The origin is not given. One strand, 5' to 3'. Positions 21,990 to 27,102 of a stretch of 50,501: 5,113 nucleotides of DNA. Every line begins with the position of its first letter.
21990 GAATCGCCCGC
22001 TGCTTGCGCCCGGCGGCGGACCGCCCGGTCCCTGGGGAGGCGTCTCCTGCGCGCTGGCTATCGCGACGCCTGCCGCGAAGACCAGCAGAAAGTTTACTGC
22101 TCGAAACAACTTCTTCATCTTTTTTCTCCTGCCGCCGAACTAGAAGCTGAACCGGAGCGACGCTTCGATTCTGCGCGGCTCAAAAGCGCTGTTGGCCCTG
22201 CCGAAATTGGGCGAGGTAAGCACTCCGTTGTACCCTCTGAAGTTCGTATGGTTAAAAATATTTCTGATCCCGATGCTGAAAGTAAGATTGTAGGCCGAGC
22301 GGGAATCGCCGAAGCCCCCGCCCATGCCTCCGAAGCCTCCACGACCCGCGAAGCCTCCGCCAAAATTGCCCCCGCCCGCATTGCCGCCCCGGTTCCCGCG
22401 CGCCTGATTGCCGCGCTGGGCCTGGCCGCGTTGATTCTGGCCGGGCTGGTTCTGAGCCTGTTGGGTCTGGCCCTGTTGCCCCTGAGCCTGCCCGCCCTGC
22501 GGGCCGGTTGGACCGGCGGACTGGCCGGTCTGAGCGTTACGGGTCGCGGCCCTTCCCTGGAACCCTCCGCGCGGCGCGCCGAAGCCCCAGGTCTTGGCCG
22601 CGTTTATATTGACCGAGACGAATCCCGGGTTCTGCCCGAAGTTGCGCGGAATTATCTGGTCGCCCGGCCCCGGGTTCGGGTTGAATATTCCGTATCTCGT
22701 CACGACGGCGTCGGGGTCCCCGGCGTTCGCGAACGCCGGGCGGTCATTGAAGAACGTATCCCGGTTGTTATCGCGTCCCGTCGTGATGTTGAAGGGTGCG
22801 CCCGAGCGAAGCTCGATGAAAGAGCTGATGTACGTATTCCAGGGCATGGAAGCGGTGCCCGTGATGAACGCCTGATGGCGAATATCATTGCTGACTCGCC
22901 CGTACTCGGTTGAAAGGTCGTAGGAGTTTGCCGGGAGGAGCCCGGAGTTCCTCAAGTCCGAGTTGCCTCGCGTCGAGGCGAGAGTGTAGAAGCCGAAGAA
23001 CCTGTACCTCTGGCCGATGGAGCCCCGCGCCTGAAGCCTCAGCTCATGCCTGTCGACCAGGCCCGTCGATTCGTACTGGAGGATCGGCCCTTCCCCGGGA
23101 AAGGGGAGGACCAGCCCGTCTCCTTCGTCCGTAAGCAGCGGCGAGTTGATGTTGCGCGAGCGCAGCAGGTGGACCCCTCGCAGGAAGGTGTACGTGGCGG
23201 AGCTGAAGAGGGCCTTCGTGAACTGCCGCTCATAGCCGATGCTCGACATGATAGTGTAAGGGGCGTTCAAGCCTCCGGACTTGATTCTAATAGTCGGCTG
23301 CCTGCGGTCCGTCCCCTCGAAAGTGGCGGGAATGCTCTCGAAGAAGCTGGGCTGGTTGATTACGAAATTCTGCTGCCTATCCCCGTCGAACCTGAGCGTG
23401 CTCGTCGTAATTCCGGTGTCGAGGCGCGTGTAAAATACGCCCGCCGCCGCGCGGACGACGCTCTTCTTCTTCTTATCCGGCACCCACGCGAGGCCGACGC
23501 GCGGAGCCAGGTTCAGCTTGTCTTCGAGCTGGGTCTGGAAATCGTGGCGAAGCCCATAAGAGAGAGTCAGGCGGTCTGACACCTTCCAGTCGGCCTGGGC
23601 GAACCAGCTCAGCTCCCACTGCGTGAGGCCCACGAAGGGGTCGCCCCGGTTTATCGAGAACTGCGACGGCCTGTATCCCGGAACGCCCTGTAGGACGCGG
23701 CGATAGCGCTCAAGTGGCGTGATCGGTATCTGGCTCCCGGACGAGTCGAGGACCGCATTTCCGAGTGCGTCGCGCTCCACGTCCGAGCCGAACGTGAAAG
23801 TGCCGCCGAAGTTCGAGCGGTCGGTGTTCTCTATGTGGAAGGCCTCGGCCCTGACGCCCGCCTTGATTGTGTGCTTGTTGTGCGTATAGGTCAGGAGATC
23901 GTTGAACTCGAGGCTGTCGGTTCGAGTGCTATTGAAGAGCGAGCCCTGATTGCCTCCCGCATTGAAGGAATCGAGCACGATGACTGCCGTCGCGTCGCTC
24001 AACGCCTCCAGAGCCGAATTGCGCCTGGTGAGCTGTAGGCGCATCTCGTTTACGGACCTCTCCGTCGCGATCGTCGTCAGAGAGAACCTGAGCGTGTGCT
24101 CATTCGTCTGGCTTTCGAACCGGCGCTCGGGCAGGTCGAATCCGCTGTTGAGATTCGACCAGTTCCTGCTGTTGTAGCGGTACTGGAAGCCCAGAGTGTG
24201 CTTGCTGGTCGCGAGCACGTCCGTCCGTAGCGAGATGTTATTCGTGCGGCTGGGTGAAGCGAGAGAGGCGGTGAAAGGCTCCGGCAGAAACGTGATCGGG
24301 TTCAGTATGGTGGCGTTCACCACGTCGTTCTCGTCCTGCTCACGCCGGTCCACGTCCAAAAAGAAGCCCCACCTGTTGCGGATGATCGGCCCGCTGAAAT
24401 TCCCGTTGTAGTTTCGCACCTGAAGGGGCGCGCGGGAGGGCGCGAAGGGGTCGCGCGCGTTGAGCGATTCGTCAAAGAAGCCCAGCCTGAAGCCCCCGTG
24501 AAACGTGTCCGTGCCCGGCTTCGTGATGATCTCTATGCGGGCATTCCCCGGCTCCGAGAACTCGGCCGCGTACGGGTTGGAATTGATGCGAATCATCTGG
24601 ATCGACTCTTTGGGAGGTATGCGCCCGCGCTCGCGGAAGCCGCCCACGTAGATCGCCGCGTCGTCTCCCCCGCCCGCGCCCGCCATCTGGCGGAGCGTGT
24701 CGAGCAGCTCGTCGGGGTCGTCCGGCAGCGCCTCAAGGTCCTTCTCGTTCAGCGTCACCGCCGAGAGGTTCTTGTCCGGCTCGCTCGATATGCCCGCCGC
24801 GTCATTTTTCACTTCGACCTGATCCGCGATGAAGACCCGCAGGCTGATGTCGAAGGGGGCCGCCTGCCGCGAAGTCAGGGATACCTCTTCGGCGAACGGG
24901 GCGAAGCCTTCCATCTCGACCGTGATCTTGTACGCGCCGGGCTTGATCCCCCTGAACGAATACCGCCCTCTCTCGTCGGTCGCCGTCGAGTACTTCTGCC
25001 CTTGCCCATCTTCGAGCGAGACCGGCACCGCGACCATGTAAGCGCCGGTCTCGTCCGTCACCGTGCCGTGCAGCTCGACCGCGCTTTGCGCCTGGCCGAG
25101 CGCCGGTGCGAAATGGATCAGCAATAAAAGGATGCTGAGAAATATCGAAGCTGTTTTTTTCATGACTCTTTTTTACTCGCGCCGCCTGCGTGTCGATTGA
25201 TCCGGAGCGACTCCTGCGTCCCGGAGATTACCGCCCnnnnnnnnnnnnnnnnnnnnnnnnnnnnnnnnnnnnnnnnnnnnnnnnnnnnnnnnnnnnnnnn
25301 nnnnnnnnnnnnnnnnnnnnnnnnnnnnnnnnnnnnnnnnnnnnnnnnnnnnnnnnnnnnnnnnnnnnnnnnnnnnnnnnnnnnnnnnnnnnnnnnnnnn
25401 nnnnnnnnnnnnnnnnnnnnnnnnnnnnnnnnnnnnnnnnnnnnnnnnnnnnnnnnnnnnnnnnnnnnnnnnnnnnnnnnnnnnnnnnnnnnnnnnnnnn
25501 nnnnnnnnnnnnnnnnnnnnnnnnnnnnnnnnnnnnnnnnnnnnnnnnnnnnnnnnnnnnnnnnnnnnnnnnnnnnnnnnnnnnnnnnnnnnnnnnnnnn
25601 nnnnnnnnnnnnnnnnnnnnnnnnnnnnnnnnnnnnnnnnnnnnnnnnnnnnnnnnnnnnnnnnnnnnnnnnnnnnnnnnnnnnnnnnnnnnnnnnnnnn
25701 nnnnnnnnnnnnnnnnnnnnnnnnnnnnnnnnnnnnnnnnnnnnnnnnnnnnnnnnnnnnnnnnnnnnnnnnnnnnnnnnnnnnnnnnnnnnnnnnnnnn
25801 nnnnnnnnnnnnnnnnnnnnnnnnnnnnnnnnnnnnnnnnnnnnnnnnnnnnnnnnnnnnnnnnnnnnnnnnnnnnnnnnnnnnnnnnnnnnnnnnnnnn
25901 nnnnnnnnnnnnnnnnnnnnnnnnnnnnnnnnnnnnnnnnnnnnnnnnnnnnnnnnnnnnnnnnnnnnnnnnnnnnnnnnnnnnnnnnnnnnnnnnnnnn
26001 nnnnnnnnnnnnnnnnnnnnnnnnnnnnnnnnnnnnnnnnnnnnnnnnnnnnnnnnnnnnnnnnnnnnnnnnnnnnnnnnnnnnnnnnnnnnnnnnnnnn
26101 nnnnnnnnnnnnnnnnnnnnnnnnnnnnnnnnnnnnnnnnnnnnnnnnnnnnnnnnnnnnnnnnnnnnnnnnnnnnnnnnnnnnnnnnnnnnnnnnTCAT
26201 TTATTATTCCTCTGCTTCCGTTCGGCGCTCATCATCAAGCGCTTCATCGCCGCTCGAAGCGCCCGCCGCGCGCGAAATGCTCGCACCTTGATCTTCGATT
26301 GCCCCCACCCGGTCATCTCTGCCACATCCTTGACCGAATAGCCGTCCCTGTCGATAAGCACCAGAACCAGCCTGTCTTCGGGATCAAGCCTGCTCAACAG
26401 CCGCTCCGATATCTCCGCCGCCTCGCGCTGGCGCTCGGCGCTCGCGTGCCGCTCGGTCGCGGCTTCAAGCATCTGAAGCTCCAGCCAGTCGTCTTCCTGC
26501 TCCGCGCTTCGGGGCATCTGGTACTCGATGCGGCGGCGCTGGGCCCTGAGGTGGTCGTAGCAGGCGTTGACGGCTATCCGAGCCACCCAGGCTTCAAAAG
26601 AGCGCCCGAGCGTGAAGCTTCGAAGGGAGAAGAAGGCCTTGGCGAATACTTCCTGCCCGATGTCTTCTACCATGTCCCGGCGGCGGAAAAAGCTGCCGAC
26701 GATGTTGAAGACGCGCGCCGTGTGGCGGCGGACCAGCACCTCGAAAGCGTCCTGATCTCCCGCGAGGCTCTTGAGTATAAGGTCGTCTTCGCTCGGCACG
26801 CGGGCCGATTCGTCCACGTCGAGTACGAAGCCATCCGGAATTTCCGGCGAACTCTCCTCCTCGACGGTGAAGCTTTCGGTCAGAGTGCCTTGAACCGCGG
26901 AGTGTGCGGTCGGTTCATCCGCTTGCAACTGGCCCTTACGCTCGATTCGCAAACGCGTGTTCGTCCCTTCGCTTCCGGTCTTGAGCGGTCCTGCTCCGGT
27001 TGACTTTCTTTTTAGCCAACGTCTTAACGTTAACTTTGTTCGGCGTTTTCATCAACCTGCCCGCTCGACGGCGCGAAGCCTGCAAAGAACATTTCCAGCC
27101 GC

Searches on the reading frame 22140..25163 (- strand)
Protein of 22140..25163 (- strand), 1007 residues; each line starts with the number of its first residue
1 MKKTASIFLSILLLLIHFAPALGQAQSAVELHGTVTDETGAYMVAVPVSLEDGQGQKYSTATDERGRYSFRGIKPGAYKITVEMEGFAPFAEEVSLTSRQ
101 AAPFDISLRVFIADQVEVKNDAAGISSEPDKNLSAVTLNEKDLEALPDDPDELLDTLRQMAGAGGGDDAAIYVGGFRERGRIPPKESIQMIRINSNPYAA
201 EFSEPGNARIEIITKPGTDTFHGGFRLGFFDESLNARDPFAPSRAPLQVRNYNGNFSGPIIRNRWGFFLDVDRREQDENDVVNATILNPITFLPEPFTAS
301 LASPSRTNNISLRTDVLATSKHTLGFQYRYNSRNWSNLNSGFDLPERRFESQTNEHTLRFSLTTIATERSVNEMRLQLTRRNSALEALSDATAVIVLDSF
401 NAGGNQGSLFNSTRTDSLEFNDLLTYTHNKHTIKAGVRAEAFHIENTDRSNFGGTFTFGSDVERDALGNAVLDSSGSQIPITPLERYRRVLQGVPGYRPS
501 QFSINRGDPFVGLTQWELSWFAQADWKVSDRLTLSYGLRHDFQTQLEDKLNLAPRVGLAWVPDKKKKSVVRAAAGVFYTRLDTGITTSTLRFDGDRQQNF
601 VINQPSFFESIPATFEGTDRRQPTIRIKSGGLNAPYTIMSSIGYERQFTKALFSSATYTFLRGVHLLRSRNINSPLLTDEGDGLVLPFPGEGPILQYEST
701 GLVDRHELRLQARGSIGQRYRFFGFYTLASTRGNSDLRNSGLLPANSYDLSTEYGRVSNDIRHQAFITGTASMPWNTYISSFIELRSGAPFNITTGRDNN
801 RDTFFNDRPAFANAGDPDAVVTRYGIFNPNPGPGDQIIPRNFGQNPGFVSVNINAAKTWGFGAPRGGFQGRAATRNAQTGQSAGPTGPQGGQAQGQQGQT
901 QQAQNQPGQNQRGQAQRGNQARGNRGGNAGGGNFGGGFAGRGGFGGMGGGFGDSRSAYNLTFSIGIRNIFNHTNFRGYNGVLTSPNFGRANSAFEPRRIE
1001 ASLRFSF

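Call 32: search_protein_families(library=pfam, proteins=[window:22140-25163:-], max_evalue=0.0001)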
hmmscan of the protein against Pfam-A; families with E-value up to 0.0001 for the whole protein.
window:22140-25163:- (1007 aa): 4 families
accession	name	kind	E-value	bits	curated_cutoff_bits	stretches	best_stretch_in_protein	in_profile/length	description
PF25183.1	OMP_b-brl_4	-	1.9e-59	202.3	30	3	298-549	145-399/838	Outer membrane beta barrel domain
PF13620.12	CarboxypepD_reg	-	2.7e-18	66.5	32.3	1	31-108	2-81/82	Carboxypeptidase regulatory-like domain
PF13715.12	CarbopepD_reg_2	-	2.2e-08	34.5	32.2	1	32-107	2-75/88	CarboxypepD_reg-like domain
PF17210.9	SdrD_B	-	1e-05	26.1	29.7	1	43-84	24-66/112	SdrD B-like domain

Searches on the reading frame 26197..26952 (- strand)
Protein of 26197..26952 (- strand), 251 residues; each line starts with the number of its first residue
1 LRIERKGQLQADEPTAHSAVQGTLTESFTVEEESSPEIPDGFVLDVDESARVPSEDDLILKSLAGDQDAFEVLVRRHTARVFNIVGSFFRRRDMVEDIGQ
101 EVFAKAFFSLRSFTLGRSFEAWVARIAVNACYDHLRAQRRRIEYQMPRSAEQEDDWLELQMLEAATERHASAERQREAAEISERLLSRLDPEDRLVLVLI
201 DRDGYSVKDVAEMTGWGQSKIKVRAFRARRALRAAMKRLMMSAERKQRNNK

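Call 32: search_protein_families(library=pfam, proteins=[window:26197-26952:-], max_evalue=0.0001)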
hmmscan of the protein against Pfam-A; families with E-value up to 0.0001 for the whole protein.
window:26197-26952:- (251 aa): 3 families
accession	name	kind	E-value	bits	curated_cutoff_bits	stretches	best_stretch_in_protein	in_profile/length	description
PF04542.20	Sigma70_r2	-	8.2e-14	51.6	24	1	73-141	1-71/71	Sigma-70 region 2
PF08281.18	Sigma70_r4_2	-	1.1e-10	41.4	25.7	1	183-232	5-54/54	Sigma-70, region 4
PF04545.22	Sigma70_r4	-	6.4e-08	32.4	24.1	1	185-234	1-50/50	Sigma-70, region 4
